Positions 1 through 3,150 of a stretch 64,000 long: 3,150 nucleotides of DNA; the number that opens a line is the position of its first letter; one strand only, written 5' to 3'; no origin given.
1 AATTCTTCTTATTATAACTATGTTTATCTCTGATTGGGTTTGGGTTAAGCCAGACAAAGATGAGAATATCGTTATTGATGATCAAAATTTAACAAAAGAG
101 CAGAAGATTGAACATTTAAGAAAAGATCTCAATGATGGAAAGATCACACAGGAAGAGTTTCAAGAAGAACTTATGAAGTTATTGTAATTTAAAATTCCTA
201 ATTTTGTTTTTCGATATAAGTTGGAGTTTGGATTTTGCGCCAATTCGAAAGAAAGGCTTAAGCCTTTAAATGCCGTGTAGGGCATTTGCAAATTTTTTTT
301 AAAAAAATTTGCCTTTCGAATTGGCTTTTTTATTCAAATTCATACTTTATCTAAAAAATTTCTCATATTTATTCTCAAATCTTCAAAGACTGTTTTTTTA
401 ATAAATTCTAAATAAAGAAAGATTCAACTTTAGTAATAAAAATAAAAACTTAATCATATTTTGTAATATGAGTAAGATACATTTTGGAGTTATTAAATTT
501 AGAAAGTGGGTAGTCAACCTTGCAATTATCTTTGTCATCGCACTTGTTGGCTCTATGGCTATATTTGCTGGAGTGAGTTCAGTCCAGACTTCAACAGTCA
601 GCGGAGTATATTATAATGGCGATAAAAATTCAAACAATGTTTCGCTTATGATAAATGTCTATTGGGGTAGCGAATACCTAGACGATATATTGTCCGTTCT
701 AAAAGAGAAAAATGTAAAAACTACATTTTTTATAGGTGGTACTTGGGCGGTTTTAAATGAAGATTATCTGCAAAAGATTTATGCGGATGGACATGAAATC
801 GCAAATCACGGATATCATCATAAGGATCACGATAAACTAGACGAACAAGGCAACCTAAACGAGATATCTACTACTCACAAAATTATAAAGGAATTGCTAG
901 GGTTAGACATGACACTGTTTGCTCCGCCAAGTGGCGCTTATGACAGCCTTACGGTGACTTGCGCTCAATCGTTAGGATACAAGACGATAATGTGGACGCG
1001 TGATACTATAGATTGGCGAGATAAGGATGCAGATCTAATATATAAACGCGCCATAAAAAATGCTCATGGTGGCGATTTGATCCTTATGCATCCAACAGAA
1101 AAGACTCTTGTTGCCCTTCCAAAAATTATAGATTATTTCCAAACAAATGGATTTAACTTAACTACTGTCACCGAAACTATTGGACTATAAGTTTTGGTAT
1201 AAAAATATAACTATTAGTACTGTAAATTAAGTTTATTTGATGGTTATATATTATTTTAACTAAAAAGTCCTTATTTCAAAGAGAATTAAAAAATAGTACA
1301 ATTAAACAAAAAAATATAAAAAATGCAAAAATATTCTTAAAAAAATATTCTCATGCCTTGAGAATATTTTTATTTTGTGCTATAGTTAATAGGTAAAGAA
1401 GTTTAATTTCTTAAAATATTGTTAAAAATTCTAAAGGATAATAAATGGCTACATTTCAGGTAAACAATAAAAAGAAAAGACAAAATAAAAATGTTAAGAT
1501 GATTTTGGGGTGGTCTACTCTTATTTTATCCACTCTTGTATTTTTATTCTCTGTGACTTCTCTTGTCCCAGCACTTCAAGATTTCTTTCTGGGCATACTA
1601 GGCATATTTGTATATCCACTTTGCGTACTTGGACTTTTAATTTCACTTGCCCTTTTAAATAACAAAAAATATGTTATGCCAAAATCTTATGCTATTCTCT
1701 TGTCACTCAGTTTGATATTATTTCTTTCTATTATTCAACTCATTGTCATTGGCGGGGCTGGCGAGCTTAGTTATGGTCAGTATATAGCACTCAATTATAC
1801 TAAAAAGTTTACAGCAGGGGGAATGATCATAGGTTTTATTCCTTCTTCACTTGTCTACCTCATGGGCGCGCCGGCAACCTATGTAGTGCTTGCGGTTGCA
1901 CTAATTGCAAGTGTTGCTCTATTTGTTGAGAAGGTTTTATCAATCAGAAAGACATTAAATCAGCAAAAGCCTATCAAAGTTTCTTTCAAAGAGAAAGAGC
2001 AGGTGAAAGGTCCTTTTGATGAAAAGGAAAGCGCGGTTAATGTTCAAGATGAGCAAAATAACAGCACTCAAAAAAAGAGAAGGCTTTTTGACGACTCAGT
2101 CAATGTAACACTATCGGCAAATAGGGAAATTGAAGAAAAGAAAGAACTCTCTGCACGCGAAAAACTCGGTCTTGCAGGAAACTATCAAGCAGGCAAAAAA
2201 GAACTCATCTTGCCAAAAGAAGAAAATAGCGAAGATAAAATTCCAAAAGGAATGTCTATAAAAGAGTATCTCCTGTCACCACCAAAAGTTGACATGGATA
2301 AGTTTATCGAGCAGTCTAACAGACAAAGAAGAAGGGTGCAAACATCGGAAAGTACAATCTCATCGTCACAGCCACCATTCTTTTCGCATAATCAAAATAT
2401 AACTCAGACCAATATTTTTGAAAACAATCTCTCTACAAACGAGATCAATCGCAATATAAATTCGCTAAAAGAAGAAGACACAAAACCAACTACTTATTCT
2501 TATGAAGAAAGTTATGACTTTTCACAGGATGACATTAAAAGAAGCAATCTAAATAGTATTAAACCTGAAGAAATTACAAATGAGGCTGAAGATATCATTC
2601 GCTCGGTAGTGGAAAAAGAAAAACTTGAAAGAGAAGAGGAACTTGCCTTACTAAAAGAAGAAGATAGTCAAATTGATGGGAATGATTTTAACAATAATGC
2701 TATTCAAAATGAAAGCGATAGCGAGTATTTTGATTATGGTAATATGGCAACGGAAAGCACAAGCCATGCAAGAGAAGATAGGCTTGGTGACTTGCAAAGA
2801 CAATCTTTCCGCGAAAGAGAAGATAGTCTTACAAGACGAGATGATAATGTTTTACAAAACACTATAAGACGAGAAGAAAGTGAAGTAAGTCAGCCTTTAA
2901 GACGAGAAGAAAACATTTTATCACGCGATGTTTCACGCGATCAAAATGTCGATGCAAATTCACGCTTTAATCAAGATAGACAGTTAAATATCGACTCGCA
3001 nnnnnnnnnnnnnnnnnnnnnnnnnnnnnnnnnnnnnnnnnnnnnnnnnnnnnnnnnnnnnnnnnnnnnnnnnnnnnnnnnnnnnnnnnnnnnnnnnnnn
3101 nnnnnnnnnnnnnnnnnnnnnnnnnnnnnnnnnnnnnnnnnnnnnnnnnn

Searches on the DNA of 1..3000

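Call 45: search_rna_families(source=window, start=180, end=480, threshold=evalue, max_evalue=10)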
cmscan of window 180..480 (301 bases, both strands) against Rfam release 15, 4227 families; matches with E-value up to 10: 6.
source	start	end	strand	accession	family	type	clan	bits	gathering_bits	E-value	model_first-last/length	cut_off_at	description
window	278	323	-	RF01051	c-di-GMP-I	Cis-reg; riboswitch;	CL00126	19.5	35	0.11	1-87/87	no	c-di-GMP-I riboswitch aptamer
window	236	333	+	RF01770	rimP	Cis-reg; leader;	-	19.1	47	0.8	1-102/102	no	Gammaprotebacteria rimP leader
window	420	458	+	RF02925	6A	Gene; sRNA;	-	15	41.2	4.6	1-52/52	no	6A RNA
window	301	362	-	RF02057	STnc40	Gene; sRNA;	-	14.9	45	6.1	1-70/70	no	Salmonella enterica sRNA STnc40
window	316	364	-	RF00116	C0465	Gene; sRNA;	-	13.4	40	8.4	1-78/78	no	C0465 RNA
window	214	350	+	RF04127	MIR8007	Gene; miRNA;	-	12.1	195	6.6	29-196/226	no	MIR8007 microRNA precursor family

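Call 76: search_with_rna_model(model_id=R1, source=window, start=1, end=3000, max_evalue=10, filters=off, show_alignments=2)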
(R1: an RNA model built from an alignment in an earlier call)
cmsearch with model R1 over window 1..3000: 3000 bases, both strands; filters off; matches with E-value up to 10: 11.
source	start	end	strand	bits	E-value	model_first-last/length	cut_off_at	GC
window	220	345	+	30.6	1.2e-05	1-120/120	no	0.33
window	226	345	-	18.2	0.0049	1-120/120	no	0.32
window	1343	1369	+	9.1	0.41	1-120/120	no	0.26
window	1343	1369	-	8.7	0.5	1-120/120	no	0.26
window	448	477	-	6.3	1.6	1-120/120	no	0.2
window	448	477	+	5.6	2.3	1-120/120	no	0.2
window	2913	2949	-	5.2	2.7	1-120/120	no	0.38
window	1888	1912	+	5.2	2.8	1-120/120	no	0.48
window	2845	2864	-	4.4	4.1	1-120/120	no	0.2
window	2790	2836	-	4.1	4.7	1-120/120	no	0.38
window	1472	1537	-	2.9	8.5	1-120/120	no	0.29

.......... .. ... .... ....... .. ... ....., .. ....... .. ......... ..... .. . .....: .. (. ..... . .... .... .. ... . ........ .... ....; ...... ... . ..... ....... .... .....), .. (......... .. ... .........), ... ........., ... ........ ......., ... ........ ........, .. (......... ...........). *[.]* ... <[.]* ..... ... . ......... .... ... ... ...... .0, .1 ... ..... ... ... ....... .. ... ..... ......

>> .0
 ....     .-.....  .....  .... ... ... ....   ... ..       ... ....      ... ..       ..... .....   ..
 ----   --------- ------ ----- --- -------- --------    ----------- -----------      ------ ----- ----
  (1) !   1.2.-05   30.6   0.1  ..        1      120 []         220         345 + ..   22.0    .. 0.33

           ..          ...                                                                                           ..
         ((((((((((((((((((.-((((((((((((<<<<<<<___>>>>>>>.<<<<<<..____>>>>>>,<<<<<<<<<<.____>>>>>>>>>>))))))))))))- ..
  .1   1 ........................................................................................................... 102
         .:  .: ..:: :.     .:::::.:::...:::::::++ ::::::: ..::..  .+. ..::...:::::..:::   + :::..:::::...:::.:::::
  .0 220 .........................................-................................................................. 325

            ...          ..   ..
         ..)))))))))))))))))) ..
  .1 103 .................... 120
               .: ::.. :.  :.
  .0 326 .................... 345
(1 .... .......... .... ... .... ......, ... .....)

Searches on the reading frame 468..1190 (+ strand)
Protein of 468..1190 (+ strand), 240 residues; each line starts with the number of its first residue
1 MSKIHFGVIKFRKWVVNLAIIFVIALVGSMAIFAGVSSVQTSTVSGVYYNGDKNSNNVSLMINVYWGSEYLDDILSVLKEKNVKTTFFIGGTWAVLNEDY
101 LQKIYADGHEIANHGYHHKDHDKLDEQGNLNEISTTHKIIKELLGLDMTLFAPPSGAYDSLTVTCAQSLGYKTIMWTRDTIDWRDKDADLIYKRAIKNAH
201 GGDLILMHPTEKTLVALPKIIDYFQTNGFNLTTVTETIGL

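Call 24: find_encoding_contigs(protein=window:468-1190:+, flank=2500, max_places=10)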
Protein window:468-1190:+ (240 aa): 22 contigs read that carry it; 10 places shown.
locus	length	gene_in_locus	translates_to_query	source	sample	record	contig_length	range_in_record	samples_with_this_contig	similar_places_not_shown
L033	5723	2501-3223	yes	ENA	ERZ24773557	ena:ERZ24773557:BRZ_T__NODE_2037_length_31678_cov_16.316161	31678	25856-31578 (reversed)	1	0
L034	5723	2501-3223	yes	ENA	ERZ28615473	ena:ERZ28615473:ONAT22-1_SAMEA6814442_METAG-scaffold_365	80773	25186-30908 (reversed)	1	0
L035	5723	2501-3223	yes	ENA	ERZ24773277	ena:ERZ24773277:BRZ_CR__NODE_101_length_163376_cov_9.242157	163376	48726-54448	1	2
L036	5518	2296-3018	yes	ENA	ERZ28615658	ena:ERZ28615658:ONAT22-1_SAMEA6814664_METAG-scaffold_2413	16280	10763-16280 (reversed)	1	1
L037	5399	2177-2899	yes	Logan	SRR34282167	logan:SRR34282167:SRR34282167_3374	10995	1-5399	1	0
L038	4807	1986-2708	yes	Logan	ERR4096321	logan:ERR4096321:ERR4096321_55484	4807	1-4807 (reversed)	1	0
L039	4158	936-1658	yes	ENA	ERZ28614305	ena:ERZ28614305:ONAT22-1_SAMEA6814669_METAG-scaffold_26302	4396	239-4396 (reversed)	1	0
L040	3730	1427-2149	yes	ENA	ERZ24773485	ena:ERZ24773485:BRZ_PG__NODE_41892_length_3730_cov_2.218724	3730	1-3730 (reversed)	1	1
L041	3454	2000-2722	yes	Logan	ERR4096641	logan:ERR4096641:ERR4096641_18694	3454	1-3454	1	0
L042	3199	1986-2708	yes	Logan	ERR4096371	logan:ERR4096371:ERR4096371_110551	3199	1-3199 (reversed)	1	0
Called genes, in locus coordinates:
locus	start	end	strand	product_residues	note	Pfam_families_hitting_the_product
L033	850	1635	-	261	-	PF00106:adh_short, PF01370:Epimerase (faint), PF04321:RmlD_sub_bind (weak), PF08659:KR, PF13561:adh_short_C2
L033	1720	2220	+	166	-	-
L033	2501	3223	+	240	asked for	PF01522:Polysacc_deac_1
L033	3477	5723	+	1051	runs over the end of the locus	PF17854:FtsK_alpha, PF01580:FtsK_SpoIIIE, PF12846:AAA_10 (faint), PF09397:FtsK_gamma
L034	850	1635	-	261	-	PF00106:adh_short, PF01370:Epimerase (faint), PF04321:RmlD_sub_bind (weak), PF08659:KR, PF13561:adh_short_C2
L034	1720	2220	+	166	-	-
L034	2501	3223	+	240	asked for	PF01522:Polysacc_deac_1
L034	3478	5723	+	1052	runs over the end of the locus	PF17854:FtsK_alpha, PF01580:FtsK_SpoIIIE, PF12846:AAA_10 (faint), PF09397:FtsK_gamma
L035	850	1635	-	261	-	PF00106:adh_short, PF01370:Epimerase (faint), PF04321:RmlD_sub_bind (weak), PF08659:KR, PF13561:adh_short_C2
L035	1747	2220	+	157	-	-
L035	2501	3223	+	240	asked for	PF01522:Polysacc_deac_1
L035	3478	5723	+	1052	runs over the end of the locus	PF17854:FtsK_alpha, PF01580:FtsK_SpoIIIE, PF12846:AAA_10 (faint), PF09397:FtsK_gamma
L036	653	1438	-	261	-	PF00106:adh_short, PF01370:Epimerase (faint), PF04321:RmlD_sub_bind (weak), PF08659:KR, PF13561:adh_short_C2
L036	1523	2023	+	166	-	-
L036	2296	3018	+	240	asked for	PF01522:Polysacc_deac_1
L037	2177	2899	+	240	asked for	PF01522:Polysacc_deac_1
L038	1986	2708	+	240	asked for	PF01522:Polysacc_deac_1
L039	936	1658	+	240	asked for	PF01522:Polysacc_deac_1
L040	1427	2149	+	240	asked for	PF01522:Polysacc_deac_1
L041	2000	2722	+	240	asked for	PF01522:Polysacc_deac_1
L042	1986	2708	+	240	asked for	PF01522:Polysacc_deac_1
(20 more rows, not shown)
